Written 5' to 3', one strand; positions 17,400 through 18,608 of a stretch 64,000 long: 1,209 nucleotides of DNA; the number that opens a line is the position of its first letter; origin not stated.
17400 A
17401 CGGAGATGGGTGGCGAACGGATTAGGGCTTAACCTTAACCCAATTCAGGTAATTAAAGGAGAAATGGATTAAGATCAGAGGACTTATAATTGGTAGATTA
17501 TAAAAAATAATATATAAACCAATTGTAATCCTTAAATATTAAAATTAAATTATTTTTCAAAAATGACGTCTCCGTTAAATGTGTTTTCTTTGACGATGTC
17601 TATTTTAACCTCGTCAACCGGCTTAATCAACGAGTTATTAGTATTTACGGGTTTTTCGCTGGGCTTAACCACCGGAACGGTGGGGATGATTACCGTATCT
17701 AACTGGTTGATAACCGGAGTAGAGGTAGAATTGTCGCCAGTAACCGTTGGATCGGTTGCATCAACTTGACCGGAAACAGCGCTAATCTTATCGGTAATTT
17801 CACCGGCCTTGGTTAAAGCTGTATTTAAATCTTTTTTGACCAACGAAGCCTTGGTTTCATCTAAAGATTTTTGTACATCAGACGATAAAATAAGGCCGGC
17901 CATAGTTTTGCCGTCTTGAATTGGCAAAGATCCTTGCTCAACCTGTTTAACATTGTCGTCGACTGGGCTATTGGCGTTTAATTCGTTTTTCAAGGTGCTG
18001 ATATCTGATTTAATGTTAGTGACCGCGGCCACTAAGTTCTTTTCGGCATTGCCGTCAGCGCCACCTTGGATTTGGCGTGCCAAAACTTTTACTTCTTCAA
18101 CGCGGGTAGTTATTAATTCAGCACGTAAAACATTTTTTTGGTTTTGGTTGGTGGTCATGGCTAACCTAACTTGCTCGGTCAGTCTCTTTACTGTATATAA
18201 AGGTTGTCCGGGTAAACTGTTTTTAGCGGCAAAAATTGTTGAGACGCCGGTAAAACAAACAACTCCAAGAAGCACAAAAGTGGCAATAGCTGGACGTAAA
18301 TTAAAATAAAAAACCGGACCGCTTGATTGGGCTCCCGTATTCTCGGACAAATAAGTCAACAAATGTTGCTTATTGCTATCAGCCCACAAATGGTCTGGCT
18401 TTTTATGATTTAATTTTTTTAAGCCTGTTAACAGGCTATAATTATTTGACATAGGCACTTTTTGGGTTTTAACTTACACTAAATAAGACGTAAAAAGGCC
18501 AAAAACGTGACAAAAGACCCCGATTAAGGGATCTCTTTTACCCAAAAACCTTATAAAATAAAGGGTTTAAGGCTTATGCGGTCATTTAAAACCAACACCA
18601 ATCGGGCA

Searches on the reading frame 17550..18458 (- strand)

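Call 69: search_protein_families(library=pfam, proteins=[window:17550-18458:-], max_evalue=0.001)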
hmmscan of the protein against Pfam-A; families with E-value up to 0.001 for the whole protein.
window:17550-18458:- (302 aa): 1 family
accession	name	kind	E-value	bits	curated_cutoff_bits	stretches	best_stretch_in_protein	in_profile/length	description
PF18915.5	DUF5667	-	4.1e-09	37.2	27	1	81-150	2-68/99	Domain of unknown function (DUF5667)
